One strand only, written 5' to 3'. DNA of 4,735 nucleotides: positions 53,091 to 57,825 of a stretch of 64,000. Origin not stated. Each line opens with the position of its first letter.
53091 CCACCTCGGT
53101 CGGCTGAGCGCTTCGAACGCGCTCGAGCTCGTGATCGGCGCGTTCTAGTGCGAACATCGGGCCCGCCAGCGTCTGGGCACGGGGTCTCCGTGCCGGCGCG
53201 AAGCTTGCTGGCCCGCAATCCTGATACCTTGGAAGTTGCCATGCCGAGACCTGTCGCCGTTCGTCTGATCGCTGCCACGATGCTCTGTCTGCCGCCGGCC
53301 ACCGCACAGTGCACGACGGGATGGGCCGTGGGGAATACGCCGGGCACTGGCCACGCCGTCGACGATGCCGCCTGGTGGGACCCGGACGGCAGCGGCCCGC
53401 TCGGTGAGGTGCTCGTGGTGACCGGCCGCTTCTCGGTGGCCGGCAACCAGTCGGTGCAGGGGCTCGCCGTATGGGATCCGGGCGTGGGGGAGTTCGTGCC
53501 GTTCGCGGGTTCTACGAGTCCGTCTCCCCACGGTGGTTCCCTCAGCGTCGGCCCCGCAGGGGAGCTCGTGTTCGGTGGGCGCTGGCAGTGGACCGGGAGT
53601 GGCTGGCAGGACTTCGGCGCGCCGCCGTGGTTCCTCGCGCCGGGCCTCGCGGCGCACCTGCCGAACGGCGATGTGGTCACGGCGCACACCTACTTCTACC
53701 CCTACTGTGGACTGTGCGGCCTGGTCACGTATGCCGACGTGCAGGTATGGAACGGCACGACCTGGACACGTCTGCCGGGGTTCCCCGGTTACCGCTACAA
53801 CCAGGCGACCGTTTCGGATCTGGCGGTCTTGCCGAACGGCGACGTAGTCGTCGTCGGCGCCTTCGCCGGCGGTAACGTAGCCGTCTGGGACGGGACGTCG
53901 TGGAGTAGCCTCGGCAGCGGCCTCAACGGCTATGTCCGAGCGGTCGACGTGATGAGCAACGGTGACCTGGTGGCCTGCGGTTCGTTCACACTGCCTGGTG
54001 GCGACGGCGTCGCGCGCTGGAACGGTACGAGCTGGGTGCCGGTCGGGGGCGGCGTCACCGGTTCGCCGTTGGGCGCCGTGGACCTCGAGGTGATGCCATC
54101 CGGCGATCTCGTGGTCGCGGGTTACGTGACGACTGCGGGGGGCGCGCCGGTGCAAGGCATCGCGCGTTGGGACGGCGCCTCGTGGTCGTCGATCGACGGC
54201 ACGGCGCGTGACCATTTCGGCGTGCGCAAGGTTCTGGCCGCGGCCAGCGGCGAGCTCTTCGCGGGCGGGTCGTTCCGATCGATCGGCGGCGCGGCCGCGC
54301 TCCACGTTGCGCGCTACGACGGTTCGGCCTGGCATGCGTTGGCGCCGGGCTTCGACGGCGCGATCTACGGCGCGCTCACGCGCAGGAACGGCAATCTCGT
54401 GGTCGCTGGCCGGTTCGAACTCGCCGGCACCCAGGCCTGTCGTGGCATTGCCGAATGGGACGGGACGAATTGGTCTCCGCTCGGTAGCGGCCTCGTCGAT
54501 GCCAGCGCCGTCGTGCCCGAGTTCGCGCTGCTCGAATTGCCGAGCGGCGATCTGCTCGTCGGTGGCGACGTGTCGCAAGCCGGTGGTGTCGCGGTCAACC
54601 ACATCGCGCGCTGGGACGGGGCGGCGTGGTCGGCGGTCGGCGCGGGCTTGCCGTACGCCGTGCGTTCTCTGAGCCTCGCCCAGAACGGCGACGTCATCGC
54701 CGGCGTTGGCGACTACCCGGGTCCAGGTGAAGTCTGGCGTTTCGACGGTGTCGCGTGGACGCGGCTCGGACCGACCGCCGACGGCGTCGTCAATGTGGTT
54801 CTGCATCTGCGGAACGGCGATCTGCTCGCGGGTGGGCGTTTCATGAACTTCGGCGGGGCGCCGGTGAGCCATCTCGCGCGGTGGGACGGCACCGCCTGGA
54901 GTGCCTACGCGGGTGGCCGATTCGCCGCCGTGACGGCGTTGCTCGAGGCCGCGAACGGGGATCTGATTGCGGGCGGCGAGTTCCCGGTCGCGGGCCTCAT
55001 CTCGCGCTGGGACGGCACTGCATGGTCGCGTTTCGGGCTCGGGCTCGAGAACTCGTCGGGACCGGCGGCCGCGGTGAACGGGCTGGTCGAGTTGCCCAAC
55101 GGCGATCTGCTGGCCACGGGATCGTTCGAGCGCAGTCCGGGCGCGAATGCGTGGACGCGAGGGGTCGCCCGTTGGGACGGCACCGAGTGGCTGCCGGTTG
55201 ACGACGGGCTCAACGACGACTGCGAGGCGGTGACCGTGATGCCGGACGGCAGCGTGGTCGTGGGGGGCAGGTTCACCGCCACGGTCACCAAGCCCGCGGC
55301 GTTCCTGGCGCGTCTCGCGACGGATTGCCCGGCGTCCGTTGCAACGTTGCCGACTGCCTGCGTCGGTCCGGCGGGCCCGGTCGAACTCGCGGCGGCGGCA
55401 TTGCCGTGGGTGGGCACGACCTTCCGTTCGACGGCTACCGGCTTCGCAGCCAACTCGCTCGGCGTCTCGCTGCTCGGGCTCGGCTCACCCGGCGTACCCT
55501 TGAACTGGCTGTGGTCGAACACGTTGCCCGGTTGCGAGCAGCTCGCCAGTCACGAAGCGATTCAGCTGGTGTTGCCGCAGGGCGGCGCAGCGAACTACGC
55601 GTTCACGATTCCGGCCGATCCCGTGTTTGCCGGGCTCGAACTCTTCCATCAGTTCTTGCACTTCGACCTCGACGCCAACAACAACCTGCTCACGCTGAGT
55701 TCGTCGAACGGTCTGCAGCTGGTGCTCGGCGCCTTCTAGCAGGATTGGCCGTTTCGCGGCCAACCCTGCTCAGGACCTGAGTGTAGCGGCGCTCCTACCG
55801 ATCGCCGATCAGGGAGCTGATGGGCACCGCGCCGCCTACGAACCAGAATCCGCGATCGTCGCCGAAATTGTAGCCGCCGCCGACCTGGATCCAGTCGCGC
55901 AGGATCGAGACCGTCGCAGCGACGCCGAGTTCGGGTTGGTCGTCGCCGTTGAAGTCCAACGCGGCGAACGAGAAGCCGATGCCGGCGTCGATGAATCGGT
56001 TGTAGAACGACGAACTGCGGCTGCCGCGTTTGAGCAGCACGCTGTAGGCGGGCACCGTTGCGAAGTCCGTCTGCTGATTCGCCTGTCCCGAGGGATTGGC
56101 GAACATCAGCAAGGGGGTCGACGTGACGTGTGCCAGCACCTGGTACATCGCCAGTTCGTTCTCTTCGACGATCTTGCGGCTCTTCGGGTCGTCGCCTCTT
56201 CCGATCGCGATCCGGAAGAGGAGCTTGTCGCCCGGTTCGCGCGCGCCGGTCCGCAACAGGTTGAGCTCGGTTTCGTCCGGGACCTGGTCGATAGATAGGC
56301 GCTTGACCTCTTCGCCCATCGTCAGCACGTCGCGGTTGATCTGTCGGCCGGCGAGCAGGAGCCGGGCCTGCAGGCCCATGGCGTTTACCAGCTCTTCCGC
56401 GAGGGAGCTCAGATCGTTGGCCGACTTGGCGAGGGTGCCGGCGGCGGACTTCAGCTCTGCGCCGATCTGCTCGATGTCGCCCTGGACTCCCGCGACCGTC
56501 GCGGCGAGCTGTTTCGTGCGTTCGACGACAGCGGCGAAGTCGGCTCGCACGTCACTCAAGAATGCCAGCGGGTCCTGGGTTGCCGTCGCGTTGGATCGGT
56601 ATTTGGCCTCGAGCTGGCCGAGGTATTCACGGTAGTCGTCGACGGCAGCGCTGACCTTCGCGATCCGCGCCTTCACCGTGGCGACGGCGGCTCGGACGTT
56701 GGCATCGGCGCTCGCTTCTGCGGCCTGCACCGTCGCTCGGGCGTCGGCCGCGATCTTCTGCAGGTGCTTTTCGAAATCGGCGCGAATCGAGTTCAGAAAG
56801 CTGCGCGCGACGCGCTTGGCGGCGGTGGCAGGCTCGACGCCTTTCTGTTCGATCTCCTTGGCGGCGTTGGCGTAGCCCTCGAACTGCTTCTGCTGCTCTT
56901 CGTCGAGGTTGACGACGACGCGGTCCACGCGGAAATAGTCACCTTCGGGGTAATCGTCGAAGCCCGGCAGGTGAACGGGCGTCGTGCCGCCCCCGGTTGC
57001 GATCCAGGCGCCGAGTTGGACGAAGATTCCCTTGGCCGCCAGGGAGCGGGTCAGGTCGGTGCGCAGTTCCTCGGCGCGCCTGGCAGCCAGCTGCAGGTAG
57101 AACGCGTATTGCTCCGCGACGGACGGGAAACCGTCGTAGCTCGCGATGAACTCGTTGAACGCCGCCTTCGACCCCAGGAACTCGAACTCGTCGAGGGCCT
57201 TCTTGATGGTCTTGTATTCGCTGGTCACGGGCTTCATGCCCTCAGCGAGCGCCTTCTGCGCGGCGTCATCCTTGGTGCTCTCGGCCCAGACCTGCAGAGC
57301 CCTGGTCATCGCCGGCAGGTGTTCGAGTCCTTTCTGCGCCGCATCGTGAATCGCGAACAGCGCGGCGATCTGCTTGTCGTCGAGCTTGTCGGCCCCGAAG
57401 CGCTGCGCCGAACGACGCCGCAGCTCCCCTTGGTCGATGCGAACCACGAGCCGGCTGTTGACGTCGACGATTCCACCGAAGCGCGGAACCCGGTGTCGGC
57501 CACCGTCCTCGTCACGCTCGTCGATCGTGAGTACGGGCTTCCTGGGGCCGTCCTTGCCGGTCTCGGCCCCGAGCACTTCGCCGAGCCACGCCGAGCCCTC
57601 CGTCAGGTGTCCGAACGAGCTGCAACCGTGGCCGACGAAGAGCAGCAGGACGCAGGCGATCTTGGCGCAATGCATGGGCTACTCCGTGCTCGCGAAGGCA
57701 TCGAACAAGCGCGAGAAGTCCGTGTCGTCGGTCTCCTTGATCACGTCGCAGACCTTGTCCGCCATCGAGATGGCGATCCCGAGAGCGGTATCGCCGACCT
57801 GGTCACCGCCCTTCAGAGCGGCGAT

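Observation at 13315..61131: Gln at the predicted +1 position of essentially every Sec-type signal peptide in the window (a Q-rule)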

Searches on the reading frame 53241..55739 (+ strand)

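Call 36: search_protein_families(library=pfam, proteins=[window:53241-55739:+], max_evalue=0.01)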
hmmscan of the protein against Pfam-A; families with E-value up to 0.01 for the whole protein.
window:53241-55739:+ (832 aa): 4 families
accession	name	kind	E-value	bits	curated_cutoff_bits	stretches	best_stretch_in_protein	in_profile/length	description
PF12768.13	Rax2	-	8.8e-14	51.9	28.8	1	334-467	33-163/254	Rax2 C-terminal beta propeller domain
PF17164.10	DUF5122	-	4.8e-12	46.4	27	1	668-695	2-29/36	Domain of unknown function (DUF5122) beta-propeller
PF19565.4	DUF6087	-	6.6e-10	39.6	27.1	0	397-415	40-58/99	Family of unknown function (DUF6087)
PF00400.38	WD40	-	5e-06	27.3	27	0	189-217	12-39/39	WD domain, G-beta repeat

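Call 37: search_protein_families(library=ncbifam, proteins=[window:53241-55739:+], max_evalue=0.01)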
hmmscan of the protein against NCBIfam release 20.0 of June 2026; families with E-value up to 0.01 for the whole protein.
window:53241-55739:+ (832 aa): 1 family
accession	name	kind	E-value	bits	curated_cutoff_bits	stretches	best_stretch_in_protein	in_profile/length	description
TIGR02608.1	delta_60_rpt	domain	2.2e-08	33.8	76.5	0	659-695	1-37/55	delta-60 repeat domain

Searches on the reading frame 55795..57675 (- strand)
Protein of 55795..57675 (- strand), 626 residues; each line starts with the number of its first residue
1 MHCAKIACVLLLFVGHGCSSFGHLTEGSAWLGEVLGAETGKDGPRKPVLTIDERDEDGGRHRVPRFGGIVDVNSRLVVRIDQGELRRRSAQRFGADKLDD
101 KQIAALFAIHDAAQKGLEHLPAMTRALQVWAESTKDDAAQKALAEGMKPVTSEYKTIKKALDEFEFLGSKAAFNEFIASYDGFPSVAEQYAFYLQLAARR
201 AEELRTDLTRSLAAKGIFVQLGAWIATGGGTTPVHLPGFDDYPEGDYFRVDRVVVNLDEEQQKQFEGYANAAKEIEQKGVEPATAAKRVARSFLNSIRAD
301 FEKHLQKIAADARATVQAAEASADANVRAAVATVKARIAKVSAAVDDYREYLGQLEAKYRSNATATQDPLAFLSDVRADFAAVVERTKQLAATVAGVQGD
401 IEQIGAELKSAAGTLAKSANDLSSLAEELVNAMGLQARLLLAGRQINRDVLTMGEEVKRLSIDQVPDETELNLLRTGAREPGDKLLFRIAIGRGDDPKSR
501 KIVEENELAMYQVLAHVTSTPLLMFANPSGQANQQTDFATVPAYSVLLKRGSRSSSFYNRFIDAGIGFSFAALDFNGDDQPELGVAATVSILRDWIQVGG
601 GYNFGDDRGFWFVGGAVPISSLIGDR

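Call 36: search_protein_families(library=pfam, proteins=[window:55795-57675:-], max_evalue=0.01)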
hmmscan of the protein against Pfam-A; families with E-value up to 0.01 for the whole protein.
window:55795-57675:- (626 aa): 1 family
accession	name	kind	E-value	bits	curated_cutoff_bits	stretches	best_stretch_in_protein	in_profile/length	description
PF07902.16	Gp58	-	0.0026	16.6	34.5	1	290-435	148-296/594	gp58-like protein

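Call 37: search_protein_families(library=ncbifam, proteins=[window:55795-57675:-], max_evalue=0.01)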
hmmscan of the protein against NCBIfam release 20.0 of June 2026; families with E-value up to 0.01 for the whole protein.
window:55795-57675:- (626 aa): 5 families
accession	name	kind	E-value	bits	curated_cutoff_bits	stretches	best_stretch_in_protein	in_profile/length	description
TIGR02169.1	SMC_prok_A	equivalog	0.0002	19.2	729.4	1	262-450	269-451/1165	chromosome segregation protein SMC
TIGR02168.1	SMC_prok_B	equivalog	0.00045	18.1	567.35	1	261-437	723-892/1181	chromosome segregation protein SMC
TIGR00996.1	Mtu_fam_mce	paralog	0.0019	17.4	140.5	0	374-432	163-221/291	MCE family protein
NF035934.1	ESAT6_2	subfamily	0.0074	16.5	100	0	294-364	17-87/96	pore-forming ESAT-6 family protein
NF052320.1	Cbp1_fam_LP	subfamily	0.008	15.7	90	0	299-412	54-164/286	Cbp1 family collagen-binding glycoprotein adhesin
